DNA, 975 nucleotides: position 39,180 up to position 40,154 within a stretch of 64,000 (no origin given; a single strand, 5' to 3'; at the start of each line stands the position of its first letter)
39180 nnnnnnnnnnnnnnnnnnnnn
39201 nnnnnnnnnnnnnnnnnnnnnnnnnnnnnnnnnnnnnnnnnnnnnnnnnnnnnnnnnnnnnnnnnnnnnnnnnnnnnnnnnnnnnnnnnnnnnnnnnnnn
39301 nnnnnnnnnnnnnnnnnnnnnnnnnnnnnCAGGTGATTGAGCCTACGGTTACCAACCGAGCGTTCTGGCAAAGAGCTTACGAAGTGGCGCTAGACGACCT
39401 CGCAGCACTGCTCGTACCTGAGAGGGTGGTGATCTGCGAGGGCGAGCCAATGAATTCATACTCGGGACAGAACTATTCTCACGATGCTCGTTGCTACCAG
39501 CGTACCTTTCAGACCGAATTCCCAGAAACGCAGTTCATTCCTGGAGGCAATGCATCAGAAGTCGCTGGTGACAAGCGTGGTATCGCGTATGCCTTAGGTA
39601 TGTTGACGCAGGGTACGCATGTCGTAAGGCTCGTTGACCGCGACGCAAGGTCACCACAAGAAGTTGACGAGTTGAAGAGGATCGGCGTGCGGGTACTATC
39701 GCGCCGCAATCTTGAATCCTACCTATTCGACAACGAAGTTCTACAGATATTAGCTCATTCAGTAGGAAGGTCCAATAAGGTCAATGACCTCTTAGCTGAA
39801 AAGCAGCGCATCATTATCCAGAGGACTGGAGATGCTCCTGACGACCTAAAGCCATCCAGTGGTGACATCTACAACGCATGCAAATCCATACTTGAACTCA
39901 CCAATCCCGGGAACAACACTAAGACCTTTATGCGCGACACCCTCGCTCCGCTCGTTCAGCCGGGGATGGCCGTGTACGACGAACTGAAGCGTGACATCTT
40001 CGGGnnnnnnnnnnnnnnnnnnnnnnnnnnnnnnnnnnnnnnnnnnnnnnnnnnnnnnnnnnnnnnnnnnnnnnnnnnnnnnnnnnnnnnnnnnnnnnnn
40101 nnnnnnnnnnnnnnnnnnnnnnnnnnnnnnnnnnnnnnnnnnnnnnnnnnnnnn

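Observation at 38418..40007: Single-polypeptide ABC-ATPase + Toprim/DUF4435-like protein embedded inside the type I R-M operon (fused PARIS-like candidate)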

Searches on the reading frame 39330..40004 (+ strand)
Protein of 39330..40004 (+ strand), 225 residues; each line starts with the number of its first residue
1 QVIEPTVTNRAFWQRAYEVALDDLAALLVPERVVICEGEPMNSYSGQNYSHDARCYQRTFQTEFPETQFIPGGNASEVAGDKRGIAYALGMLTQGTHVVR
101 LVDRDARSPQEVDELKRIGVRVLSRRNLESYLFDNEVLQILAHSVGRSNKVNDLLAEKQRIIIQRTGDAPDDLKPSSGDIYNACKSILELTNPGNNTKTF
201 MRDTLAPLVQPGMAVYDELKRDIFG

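Call 7: search_protein_families(library=pfam, proteins=[window:39357-40004:+], max_evalue=10)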
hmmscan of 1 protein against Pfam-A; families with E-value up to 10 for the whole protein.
seq(216 aa): 1 family
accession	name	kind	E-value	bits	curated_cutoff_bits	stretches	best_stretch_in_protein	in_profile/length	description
PF11121.13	DUF2639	-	0.038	14.5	27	1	103-122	9-28/38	Protein of unknown function (DUF2639)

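Call 8: search_protein_families(library=ncbifam, proteins=[window:39357-40004:+], max_evalue=1)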
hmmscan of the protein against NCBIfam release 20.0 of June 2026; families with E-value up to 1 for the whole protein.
seq(216 aa): 0 families

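Call 9: search_protein_families(library=padloc, proteins=[window:39357-40004:+], max_evalue=1)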
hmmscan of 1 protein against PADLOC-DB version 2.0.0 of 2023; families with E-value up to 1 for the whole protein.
seq(216 aa): 2 families
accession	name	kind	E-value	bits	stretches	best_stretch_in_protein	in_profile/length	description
PDLC02982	AriAB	-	2.5e-07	27.7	1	37-159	333-448/570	-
PDLC04168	GajA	-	0.0059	13.3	1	22-126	365-465/570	-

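Call 22: search_protein_representatives(protein=window:39330-40004:+)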
Query: 225 residues. Proteins with E-value up to 0.001 (for the whole library): 582; up to 1e-10: 385; up to 1e-30: 148. The best 150 are listed.
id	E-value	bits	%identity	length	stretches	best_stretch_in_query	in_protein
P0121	1.3e-93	328.9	65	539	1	2-225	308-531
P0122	8.5e-79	280.5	58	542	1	2-218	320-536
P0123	6.4e-63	228.6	50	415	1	2-220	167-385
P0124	9.3e-61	221.6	49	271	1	1-224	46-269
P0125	4.6e-60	219.3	47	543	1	1-225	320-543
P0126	4.2e-59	216.2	49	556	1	1-225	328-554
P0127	4.4e-59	216.1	47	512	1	3-224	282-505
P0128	6.0e-56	205.9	47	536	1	2-224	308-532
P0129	9.7e-53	195.4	45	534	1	3-225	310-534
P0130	1.2e-52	195.0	45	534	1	3-225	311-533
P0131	5.6e-52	192.9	47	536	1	4-224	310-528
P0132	7.6e-52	192.4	45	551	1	3-225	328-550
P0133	1.6e-51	191.4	46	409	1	1-225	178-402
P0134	2.3e-51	190.9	52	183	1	48-225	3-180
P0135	5.4e-51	189.7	44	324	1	9-225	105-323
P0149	5.6e-46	173.3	44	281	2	3-224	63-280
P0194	4.6e-39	150.7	39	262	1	2-220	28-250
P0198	1.1e-38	149.5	41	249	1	3-225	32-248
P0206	4.3e-38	147.5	39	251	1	4-224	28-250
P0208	1.2e-37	146.1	38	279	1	4-223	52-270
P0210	8.6e-37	143.3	35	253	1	2-224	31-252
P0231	8.6e-35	136.7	35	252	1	1-223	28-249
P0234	2.1e-34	135.4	37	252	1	3-224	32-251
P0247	1.0e-32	130.0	33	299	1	3-223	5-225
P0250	2.3e-32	128.8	36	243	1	1-224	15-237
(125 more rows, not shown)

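Call 24: search_solved_structures(query=A2, max_evalue=10, show_alignments=3)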
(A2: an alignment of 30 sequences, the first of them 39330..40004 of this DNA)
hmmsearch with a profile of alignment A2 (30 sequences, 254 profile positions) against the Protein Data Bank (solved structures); distinct sequences matched with E-value up to 10: 6.
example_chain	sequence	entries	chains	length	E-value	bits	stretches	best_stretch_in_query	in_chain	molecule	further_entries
5cwb_A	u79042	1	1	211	0.069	15.4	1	162-218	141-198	Designed helical repeat protein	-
8k84_A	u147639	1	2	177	0.093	15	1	145-236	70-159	De novo design protein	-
6egc_A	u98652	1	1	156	0.17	14.1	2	161-216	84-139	SC_2L4HC2_23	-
7oyc_E1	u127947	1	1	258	0.2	13.9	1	193-252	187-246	60S ribosomal protein L6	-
7bqn_A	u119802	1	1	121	0.44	12.8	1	172-233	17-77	Rei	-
1nxh_A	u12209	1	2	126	0.47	12.7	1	146-186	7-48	MTH396 protein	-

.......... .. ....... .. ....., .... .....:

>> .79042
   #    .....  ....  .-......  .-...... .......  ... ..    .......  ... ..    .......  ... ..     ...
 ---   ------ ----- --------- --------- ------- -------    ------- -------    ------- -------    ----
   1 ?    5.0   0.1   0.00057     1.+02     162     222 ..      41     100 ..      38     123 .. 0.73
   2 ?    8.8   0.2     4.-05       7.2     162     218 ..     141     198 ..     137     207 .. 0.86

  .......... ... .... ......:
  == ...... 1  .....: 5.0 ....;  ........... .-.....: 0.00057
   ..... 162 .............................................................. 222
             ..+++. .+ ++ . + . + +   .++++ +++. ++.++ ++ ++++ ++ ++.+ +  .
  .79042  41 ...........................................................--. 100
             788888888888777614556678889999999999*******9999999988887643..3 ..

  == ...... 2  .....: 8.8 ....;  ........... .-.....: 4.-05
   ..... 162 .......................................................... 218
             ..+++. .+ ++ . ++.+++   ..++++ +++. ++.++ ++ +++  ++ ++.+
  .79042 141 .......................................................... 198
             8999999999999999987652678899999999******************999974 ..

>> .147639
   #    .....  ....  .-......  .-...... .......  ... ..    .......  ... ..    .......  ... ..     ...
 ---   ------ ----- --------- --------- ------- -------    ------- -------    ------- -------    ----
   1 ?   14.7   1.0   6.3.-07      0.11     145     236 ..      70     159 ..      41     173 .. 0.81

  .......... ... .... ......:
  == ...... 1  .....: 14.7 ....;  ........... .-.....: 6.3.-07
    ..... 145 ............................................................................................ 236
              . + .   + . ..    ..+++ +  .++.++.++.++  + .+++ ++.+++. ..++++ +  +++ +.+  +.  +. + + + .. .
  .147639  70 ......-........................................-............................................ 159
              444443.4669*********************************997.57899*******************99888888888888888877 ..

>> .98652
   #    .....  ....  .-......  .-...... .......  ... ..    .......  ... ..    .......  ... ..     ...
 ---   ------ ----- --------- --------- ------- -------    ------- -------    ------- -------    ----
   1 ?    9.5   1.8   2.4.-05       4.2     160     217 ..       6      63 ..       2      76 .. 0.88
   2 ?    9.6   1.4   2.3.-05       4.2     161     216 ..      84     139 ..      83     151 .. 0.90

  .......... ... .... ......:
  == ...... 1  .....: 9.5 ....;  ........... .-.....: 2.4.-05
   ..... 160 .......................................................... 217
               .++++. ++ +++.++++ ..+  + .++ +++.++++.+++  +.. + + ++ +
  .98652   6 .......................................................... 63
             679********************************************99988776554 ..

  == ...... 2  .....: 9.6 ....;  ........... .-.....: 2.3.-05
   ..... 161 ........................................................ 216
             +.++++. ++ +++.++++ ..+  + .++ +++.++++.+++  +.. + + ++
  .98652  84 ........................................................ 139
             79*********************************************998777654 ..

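Call 25: search_protein_families(library=pfam, alignment_id=A2, max_evalue=1)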
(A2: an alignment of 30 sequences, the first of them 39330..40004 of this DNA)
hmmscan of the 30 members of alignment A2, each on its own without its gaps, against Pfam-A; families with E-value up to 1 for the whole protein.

A. member 1, window:39330-40004:+ (225 aa): 1 family
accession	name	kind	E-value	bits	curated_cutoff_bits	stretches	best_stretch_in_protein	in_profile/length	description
PF11121.13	DUF2639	-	0.04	14.4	27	1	112-131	9-28/38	Protein of unknown function (DUF2639)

B. families by the number of members that match (of 30 scanned): 20 families
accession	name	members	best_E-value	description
PF14491.11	DUF4435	12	2.4e-09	Protein of unknown function (DUF4435)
PF13175.12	AAA_15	2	0.0041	AAA ATPase domain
PF11121.13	DUF2639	2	0.04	Protein of unknown function (DUF2639)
PF13304.12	AAA_21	1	3.7e-05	AAA domain, putative AbiEii toxin, Type IV TA system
PF04255.20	DUF433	1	0.0055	Protein of unknown function (DUF433)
PF11861.13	DUF3381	1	0.02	Ribosomal RNA methyltransferase Spb1, DUF3381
PF09864.15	MliC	1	0.032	Membrane-bound lysozyme-inhibitor of c-type lysozyme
PF16462.11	Phage_TAC_14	1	0.039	Phage tail assembly chaperone protein, TAC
PF02023.22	SCAN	1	0.04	SCAN domain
PF15411.12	PH_10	1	0.055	Pleckstrin homology domain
PF15933.10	RnlB_antitoxin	1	0.094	Antitoxin to bacterial toxin RNase LS or RnlA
PF22624.1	AASDHPPT_N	1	0.11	4'-phosphopantetheinyl transferase, N-terminal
PF00245.25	Alk_phosphatase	1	0.15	Alkaline phosphatase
PF02436.23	PYC_OADA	1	0.15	Conserved carboxylase domain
PF16081.10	Phage_holin_7_1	1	0.15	Mycobacterial 2 TMS Phage Holin (M2 Hol) Family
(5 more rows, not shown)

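Call 43: predict_structure(alignment_id=A2)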
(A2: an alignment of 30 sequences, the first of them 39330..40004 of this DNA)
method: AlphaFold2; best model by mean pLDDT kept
length: 225 residues; sequences in the alignment: 30
mean_pLDDT: 90.9   pTM: 0.84
mean pLDDT of the five models: 90.9, 90.7, 88.8, 88.7, 87.7
residues with pLDDT >= 90: 156; 70-90: 58; 50-70: 11; < 50: 0
segments of 3 or more residues with pLDDT < 50: none
pLDDT, mean of each block of 10 residues (from residue 1): 76 73 74 92 70 97 94 94 87 88 97 98 97 98 98 98 85 94 98 92 98 98 97
secondary structure, 60 per line:
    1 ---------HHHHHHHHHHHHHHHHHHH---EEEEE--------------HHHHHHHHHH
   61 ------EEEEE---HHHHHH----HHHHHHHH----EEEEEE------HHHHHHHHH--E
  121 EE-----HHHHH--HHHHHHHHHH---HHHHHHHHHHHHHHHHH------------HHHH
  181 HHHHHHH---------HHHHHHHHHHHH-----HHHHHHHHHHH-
elements in order: H10-28 E32-36 H51-60 E67-71 H75-80 H85-92 E97-102 H109-117 E120-122 H128-132 H135-144 H148-164 H177-187 H197-208 H214-224

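Call 45: fold_search(model_id=the predicted structure, library=pdb)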
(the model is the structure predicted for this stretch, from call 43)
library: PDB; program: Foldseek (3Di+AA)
matches with E <= 10: 1073; with E <= 0.001: 0
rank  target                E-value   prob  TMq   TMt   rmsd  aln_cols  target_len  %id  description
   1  8ux9_A                1.2e-02  0.87  0.34  0.26  11.3       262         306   11  Asymmetric unit of the PARIS Immune Complex at 3.2 Angstrom Resolution (released 2024-09-18)
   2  6nk8_B                1.3e-02  0.93  0.35  0.38   9.6       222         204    9  C-terminal region of the Burkholderia pseudomallei OLD protein (released 2019-08-07)
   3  8x5i_A                5.5e-02  0.44  0.28  0.16  15.3       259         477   13  Structure of ATP/Mg2+ bound Gabija GajA (released 2024-02-28)
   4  7c4x_B                5.8e-02  0.30  0.25  0.19  20.1       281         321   14  Crystal structure of germination protease from the spore-forming bacterium Paenisporosarcina sp. TG-20 in its inactive (released 2021-03-31)
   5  6vg7_MODEL_1_A        6.5e-02  0.92  0.24  0.42   5.1        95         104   13  De novo designed Rossmann fold protein ROS2_49223 (released 2020-08-19)
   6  8hs0                  7.7e-02  0.35  0.28  0.14  19.2       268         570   12  The mutant structure of DHAD V178W (released 2024-01-17)
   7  1f6d_B                8.1e-02  0.21  0.20  0.14  20.1       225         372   13  THE STRUCTURE OF UDP-N-ACETYLGLUCOSAMINE 2-EPIMERASE FROM E. COLI. (released 2000-12-13)
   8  7ce1_T                9.1e-02  0.35  0.28  0.23  12.2       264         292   10  Complex STRUCTURE OF TRANSCRIPTION FACTOR SghR with its COGNATE DNA (released 2020-07-15)
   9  6hfz_A                9.6e-02  0.33  0.27  0.19  13.0       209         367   13  Crystal structure of a two-domain esterase (CEX) active on acetylated mannans (released 2019-09-11)
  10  3dzc_A                1.1e-01  0.20  0.21  0.14  18.5       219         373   15  2.35 Angstrom resolution structure of WecB (VC0917), a UDP-N-acetylglucosamine 2-epimerase from Vibrio cholerae. (released 2008-08-12)
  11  5giz_B                1.3e-01  0.25  0.18  0.16  10.7       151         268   17  Periplasmic heme-binding protein BhuT in apo form (released 2017-06-28)
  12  9krw_F                1.6e-01  0.30  0.24  0.10  11.7       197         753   10  E. coli MaeB apo form (released 2025-12-03)
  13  6ah0_C                1.6e-01  0.18  0.24  0.11  12.7       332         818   13  The Cryo-EM Structure of the Precusor of Human Pre-catalytic Spliceosome (pre-B complex) (released 2018-11-14)
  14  9krw_B                1.9e-01  0.38  0.26  0.11  10.2       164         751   13  E. coli MaeB apo form (released 2025-12-03)
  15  5giz_A                1.9e-01  0.28  0.20  0.18  10.4       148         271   15  Periplasmic heme-binding protein BhuT in apo form (released 2017-06-28)
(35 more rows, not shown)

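Call 47: search_protein_families(library=pfam, proteins=[P0194, P0206, P0149, P0208, P0247, P0210, P0231, P0234, P0250, P0198], max_evalue=0.1)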
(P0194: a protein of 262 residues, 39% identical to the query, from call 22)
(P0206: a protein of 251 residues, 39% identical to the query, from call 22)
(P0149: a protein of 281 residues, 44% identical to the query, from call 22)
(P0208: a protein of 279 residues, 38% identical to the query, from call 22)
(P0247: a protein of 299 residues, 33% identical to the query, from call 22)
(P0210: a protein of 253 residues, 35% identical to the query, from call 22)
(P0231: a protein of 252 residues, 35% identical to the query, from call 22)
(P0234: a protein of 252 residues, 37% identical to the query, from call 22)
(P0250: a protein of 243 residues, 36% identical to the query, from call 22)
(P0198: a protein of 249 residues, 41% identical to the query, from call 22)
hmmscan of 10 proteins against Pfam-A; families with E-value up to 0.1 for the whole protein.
P0194 (262 aa): 0 families

P0206 (251 aa): 0 families

P0149 (281 aa): 2 families
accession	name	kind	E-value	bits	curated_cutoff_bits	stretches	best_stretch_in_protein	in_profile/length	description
PF02023.22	SCAN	-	0.04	14.2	27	1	9-42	49-82/90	SCAN domain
PF13175.12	AAA_15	-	0.087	12.9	32.1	0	2-32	342-373/374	AAA ATPase domain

P0208 (279 aa): 0 families

P0247 (299 aa): 0 families

P0210 (253 aa): 1 family
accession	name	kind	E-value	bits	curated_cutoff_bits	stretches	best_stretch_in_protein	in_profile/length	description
PF11861.13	DUF3381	-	0.02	15.1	25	1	114-201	47-131/163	Ribosomal RNA methyltransferase Spb1, DUF3381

P0231 (252 aa): 1 family
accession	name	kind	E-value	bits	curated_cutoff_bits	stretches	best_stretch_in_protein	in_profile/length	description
PF14491.11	DUF4435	-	0.012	15.8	27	1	73-180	13-113/238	Protein of unknown function (DUF4435)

P0234 (252 aa): 1 family
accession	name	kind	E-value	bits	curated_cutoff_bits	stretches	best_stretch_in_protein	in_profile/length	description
PF14491.11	DUF4435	-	1.1e-07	32.4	27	1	71-176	9-109/238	Protein of unknown function (DUF4435)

P0250 (243 aa): 1 family
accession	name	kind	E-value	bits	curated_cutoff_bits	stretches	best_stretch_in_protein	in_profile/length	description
PF14491.11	DUF4435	-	5.7e-05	23.4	27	1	62-168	15-118/238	Protein of unknown function (DUF4435)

P0198 (249 aa): 1 family
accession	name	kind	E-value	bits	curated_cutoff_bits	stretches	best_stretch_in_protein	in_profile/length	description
PF14491.11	DUF4435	-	2.4e-09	37.8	27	1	63-181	5-119/238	Protein of unknown function (DUF4435)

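Call 55: search_solved_structures(query=P0198, max_evalue=10, show_alignments=2)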
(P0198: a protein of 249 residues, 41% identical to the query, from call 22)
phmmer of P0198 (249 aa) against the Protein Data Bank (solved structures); distinct sequences matched with E-value up to 10: 4.
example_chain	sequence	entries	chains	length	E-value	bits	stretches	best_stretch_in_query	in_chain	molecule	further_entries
2hqb_A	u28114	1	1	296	0.16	14.7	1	55-95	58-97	Transcriptional activator of comK gene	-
5tv5_A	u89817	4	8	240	0.27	14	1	92-145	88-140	6-carboxyhexanoate--CoA ligase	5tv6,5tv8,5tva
1vhd_A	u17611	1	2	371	0.28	13.9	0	159-226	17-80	alcohol dehydrogenase, iron-containing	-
1o2d_A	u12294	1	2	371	0.34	13.7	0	159-226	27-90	Alcohol dehydrogenase, iron-containing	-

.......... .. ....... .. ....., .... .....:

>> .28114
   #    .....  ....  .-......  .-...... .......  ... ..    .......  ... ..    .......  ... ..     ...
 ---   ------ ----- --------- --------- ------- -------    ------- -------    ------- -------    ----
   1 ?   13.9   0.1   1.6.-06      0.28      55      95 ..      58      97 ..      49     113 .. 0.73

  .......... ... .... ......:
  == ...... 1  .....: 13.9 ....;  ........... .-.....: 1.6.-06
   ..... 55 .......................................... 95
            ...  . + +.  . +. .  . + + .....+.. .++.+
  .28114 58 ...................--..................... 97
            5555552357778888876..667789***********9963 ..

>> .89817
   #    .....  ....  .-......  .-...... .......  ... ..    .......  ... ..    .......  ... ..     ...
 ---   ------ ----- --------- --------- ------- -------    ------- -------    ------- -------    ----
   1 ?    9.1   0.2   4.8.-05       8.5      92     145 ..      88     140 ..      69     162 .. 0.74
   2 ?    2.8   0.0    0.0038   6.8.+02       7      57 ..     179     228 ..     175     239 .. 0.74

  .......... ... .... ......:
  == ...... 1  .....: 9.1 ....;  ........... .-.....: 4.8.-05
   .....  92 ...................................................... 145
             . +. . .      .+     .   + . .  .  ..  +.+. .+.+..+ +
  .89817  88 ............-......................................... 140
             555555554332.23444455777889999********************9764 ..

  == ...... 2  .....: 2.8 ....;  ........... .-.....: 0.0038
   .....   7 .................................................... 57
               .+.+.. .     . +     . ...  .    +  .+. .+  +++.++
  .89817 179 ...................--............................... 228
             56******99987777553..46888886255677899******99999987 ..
